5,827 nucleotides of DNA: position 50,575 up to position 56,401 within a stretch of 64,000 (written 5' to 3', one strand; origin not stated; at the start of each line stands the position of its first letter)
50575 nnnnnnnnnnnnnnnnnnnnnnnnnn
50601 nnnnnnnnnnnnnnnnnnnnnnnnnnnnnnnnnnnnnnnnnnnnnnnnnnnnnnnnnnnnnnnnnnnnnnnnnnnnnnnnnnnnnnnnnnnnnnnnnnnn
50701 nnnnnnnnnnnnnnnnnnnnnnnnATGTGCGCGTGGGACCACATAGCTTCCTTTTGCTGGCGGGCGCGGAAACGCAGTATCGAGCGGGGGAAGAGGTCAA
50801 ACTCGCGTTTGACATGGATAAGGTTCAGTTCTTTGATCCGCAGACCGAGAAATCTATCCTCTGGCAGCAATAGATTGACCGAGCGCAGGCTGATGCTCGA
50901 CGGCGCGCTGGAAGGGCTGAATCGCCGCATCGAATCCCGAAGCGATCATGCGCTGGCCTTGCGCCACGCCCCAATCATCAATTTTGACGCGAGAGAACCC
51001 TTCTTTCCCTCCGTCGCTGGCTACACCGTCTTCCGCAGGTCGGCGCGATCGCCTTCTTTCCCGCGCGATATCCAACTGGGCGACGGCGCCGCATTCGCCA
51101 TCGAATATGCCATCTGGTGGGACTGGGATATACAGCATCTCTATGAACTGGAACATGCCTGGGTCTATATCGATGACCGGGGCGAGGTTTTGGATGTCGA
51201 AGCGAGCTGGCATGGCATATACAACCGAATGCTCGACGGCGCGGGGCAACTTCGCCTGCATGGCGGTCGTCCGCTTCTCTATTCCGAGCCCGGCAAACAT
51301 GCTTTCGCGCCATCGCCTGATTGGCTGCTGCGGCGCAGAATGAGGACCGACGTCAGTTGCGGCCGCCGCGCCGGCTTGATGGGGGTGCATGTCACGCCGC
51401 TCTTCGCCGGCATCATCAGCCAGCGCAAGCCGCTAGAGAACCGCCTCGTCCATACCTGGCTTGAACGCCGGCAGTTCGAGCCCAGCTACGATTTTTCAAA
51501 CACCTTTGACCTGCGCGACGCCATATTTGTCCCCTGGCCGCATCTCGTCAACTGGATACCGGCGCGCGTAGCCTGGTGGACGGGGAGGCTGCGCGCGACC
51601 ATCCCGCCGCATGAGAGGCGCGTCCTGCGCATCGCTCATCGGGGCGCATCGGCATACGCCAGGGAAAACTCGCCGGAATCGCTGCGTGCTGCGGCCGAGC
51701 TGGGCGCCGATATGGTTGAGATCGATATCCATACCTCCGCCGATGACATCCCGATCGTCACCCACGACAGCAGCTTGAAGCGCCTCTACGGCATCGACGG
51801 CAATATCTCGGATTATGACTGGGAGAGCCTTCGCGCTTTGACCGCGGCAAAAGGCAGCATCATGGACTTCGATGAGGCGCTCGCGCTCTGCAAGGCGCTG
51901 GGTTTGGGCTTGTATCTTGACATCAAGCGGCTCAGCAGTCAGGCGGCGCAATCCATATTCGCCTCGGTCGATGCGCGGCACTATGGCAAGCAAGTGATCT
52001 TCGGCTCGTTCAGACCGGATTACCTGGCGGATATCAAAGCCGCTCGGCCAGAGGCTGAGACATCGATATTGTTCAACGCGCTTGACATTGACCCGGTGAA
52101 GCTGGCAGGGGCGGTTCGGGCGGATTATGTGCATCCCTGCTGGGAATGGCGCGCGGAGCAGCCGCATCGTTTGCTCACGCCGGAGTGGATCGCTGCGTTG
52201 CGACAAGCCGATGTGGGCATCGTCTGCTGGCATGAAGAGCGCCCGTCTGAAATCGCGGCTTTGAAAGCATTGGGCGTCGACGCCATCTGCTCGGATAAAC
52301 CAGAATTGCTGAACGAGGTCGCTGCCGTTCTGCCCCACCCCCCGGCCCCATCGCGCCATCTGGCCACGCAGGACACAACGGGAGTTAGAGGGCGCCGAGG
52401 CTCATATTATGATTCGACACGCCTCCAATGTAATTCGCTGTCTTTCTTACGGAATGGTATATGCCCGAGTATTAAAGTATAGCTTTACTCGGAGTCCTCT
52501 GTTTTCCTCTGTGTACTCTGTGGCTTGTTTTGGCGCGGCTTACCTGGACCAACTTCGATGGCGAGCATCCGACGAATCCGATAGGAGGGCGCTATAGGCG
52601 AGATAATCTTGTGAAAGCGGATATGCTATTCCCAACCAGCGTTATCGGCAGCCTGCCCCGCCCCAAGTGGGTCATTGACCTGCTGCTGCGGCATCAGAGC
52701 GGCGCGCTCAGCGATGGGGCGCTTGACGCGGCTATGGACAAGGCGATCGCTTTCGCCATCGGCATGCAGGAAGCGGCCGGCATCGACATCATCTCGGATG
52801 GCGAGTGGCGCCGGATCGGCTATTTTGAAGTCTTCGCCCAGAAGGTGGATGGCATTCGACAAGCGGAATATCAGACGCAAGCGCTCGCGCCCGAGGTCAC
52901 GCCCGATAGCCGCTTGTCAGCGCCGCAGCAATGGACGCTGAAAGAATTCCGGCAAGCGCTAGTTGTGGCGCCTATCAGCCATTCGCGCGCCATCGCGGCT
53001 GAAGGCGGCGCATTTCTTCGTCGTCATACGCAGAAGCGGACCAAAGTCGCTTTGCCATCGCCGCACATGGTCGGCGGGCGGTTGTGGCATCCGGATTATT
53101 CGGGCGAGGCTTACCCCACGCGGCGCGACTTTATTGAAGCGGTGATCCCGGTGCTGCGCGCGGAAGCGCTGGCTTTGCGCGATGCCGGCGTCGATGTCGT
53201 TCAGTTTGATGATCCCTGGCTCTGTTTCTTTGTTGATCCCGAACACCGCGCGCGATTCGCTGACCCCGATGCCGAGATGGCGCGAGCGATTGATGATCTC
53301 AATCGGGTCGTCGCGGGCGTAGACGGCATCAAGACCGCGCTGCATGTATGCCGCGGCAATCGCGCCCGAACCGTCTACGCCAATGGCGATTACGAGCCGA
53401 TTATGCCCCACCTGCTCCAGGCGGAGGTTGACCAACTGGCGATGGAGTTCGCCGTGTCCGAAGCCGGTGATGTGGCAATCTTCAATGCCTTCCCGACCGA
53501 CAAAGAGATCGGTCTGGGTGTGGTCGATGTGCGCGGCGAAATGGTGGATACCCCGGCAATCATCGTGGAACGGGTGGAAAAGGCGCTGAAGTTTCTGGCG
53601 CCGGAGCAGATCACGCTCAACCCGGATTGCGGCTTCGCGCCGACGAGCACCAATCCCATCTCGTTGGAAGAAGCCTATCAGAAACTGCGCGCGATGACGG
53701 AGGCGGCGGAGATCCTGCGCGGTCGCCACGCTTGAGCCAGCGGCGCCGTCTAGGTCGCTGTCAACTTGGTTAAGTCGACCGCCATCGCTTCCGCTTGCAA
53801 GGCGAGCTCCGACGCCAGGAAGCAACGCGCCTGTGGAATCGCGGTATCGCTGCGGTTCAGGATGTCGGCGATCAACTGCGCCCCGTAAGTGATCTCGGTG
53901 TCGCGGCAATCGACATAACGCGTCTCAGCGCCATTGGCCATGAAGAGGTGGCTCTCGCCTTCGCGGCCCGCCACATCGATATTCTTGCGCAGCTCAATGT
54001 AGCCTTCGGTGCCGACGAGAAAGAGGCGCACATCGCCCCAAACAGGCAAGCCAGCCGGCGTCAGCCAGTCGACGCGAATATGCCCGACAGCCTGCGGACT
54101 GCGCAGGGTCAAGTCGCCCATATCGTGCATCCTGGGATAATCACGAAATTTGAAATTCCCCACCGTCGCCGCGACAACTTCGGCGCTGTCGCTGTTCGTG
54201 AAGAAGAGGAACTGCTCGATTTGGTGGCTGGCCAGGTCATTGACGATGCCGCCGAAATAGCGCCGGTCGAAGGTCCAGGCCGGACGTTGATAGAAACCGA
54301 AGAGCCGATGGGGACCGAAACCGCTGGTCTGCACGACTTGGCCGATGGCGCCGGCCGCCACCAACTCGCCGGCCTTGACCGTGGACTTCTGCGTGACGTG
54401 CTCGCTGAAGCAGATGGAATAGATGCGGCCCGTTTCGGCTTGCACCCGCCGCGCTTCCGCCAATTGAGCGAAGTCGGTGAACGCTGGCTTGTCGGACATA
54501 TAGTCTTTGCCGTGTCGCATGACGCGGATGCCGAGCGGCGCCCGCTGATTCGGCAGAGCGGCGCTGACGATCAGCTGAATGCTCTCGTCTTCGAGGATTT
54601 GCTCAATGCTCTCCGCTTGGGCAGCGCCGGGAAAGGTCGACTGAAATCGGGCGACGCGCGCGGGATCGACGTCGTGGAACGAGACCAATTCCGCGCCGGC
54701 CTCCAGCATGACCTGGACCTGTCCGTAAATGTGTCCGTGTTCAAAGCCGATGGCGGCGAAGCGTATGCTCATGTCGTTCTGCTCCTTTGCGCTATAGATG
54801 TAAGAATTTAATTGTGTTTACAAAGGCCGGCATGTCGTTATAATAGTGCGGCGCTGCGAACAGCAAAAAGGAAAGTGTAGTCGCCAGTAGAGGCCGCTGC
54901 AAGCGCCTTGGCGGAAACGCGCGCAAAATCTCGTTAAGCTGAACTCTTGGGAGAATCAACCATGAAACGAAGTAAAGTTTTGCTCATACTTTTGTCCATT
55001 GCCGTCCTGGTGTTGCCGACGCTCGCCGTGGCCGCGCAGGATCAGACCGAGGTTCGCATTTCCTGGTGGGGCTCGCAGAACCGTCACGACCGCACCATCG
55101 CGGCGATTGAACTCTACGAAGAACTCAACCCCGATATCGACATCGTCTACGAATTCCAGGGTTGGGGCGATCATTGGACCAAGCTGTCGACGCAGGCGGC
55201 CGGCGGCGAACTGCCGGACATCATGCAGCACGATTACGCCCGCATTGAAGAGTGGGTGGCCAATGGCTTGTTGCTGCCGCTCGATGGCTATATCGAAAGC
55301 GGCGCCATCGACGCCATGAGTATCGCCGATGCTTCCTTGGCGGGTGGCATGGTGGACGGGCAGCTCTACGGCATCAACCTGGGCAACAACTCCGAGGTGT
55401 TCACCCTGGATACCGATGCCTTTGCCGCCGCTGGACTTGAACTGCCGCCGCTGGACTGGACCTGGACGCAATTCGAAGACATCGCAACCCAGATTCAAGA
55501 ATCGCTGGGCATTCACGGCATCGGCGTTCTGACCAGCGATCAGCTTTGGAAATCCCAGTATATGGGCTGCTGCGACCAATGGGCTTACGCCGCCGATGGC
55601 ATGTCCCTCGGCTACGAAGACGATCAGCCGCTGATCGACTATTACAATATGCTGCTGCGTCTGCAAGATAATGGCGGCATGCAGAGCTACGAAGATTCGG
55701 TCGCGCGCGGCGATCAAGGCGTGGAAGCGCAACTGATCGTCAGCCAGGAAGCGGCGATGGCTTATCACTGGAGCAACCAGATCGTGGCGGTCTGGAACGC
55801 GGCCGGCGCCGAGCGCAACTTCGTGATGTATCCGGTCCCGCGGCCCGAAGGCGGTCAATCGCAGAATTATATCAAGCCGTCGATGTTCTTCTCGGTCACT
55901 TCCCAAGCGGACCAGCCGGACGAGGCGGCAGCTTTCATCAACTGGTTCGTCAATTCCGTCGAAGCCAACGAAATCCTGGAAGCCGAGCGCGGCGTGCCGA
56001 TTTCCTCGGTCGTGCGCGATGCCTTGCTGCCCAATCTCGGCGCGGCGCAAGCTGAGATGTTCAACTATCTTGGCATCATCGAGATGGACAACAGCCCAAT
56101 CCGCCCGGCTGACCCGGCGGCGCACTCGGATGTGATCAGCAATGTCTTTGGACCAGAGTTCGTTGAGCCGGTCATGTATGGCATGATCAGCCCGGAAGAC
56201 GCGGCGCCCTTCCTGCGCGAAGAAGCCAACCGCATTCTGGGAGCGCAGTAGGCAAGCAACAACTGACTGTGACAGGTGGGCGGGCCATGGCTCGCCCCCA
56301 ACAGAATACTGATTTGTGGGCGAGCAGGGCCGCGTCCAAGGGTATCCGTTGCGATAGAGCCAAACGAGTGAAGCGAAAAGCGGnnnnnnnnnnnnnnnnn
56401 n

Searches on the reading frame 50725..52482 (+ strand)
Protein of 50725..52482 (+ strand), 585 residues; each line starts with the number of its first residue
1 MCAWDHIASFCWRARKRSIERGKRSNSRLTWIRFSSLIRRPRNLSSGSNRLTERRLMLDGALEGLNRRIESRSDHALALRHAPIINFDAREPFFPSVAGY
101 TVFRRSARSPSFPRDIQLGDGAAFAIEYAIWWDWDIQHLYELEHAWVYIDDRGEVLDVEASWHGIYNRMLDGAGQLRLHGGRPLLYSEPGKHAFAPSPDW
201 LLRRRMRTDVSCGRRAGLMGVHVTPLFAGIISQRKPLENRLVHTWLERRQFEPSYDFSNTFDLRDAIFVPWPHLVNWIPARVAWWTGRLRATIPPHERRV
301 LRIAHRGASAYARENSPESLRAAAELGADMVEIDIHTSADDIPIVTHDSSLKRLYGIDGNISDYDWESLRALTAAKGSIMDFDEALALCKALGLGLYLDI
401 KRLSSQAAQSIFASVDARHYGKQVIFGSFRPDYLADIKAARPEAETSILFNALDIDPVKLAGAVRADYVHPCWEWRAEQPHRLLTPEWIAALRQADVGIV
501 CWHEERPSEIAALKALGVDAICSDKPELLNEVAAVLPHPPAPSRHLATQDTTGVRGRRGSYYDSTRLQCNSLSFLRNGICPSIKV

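Call 30: search_protein_families(library=pfam, proteins=[window:50725-52482:+], max_evalue=0.001)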
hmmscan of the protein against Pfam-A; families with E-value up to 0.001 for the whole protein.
window:50725-52482:+ (585 aa): 1 family
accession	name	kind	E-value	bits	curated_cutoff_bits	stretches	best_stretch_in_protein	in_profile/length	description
PF03009.23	GDPD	-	5.4e-30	105.7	23.6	1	305-527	1-243/244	Glycerophosphoryl diester phosphodiesterase family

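Call 54: search_protein_families(library=ncbifam, proteins=[window:50893-52482:+], max_evalue=0.001)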
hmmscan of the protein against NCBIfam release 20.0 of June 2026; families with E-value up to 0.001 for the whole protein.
window:50893-52482:+ (529 aa): 3 families
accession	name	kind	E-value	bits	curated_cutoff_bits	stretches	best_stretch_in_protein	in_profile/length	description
NF006989.0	PRK09454.1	equivalog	1.4e-22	80.3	264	1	247-475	13-246/251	glycerophosphodiester phosphodiesterase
NF008354.0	PRK11143.1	equivalog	2.5e-07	29.9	254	1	242-298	29-85/359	glycerophosphodiester phosphodiesterase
NF053857.1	LysphglycPlipDStph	equivalog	0.00027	20.3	450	1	247-319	49-121/305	lysophosphatidylglycerol phospholipase D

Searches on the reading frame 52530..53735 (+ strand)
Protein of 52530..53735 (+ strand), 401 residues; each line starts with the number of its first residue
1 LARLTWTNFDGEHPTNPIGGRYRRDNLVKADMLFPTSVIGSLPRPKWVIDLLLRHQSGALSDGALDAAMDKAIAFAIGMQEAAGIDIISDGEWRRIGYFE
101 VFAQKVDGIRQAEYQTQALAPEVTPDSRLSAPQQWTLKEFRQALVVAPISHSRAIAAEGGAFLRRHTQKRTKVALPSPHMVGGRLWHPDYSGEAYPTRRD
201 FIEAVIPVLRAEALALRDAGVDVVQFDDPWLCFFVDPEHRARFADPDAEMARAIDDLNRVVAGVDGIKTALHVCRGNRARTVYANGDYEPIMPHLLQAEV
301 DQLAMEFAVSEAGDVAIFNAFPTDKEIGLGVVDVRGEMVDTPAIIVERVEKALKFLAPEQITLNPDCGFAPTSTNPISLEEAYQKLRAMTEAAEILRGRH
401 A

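Call 30: search_protein_families(library=pfam, proteins=[window:52530-53735:+], max_evalue=0.001)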
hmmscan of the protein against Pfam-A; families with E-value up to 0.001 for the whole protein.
window:52530-53735:+ (401 aa): 1 family
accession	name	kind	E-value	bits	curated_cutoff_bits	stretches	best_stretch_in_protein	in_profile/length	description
PF01717.24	Meth_synt_2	-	2.6e-34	119.4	21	2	200-394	147-323/324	Cobalamin-independent synthase, Catalytic domain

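Call 54: search_protein_families(library=ncbifam, proteins=[window:52530-53735:+], max_evalue=0.001)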
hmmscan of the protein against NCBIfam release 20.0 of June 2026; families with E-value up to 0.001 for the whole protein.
window:52530-53735:+ (401 aa): 9 families
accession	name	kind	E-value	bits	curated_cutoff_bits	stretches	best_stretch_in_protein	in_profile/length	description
NF003317.0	PRK04326.1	equivalog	8.9e-51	173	406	1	30-397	5-323/340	methionine synthase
NF006589.0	PRK09121.1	equivalog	2.8e-39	135.1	392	1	31-399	2-339/342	methionine synthase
NF005085.0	PRK06520.1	subfamily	2e-36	125.9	313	1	32-394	6-365/368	5-methyltetrahydropteroyltriglutamate--homocysteine S-methyltransferase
NF002119.0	PRK00957.1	equivalog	3.6e-26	92.1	258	1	36-394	4-302/306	methionine synthase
NF003556.0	PRK05222.1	equivalog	1.4e-23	83.7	541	2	145-399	516-747/750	5-methyltetrahydropteroyltriglutamate--homocysteine S-methyltransferase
TIGR01371.1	met_syn_B12ind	equivalog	9.1e-23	81.2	929.95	1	33-397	425-752/754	5-methyltetrahydropteroyltriglutamate--homocysteine S-methyltransferase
NF004875.0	PRK06233.1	equivalog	1.4e-22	80.1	576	1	170-394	136-369/373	vitamin B12 independent methionine synthase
NF002272.0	PRK01207.1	equivalog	1.7e-12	47.2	399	1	241-393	182-336/343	methionine synthase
NF006350.0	PRK08575.1-4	equivalog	0.00015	21.3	361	0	37-110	5-78/309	5-methyltetrahydropteroyltriglutamate--homocysteine methyltransferase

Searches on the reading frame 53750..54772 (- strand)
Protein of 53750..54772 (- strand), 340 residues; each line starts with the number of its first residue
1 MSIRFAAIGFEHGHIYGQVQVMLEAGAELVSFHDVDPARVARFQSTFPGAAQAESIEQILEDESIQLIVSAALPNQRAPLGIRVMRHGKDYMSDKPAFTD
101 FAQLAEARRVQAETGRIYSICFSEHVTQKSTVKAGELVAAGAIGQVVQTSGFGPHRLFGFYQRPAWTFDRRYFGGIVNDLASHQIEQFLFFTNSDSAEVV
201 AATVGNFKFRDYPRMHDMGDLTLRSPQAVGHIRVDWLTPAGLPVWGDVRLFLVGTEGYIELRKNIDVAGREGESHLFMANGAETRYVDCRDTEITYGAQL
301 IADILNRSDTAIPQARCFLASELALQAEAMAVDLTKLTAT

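Call 30: search_protein_families(library=pfam, proteins=[window:53750-54772:-], max_evalue=0.001)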
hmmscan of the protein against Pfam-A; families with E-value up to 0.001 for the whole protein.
window:53750-54772:- (340 aa): 3 families
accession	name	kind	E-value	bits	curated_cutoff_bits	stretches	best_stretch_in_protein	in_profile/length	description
PF22725.1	GFO_IDH_MocA_C3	-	2.4e-14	53.8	27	1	133-260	3-124/124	GFO/IDH/MocA C-terminal domain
PF01408.29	GFO_IDH_MocA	-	1.9e-07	32.2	24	1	4-120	2-118/120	Oxidoreductase family, NAD-binding Rossmann fold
PF02894.22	GFO_IDH_MocA_C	-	3e-06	27.6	22.9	1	136-293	2-155/218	Oxidoreductase family, C-terminal alpha/beta domain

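Call 54: search_protein_families(library=ncbifam, proteins=[window:53750-54772:-], max_evalue=0.001)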
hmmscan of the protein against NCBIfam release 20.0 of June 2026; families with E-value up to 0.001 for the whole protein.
window:53750-54772:- (340 aa): 4 families
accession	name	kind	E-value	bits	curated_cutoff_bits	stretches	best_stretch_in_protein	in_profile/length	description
TIGR04380.1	myo_inos_iolG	equivalog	9.5e-10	37.9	355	1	25-205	25-198/330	inositol 2-dehydrogenase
NF008607.0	PRK11579.1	subfamily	6.6e-09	35.2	330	1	25-196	25-194/346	oxidoreductase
NF040723.1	UDP-GlcNAcDh_Arch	equivalog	3.4e-08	33.4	450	1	6-259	9-235/302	UDP-N-acetylglucosamine 3-dehydrogenase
NF052479.1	LevoglcsnDh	equivalog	0.00013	20.7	650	1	46-204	55-213/386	levoglucosan dehydrogenase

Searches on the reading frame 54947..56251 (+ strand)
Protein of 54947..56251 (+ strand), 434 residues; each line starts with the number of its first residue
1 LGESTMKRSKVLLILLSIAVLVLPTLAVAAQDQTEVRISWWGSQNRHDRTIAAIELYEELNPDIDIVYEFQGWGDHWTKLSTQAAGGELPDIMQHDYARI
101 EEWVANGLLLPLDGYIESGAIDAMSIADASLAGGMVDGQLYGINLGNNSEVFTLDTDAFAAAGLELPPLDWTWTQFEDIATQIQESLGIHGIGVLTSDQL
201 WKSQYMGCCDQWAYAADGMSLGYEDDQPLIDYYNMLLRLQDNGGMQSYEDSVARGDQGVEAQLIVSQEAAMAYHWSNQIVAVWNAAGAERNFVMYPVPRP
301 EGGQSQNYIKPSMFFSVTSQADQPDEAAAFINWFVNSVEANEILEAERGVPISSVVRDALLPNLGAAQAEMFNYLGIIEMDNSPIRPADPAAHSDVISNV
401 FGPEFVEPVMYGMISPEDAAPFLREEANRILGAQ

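Call 37: search_protein_families(library=pfam, proteins=[window:54947-56251:+], max_evalue=0.00001)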
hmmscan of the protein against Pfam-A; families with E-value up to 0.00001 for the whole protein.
window:54947-56251:+ (434 aa): 2 families
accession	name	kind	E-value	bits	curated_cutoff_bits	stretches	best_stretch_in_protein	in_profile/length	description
PF01547.30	SBP_bac_1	-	3.8e-29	103.1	26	1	52-335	12-301/307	Bacterial extracellular solute-binding protein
PF13416.11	SBP_bac_8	-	1.1e-27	98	27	1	53-357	2-266/279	Bacterial extracellular solute-binding protein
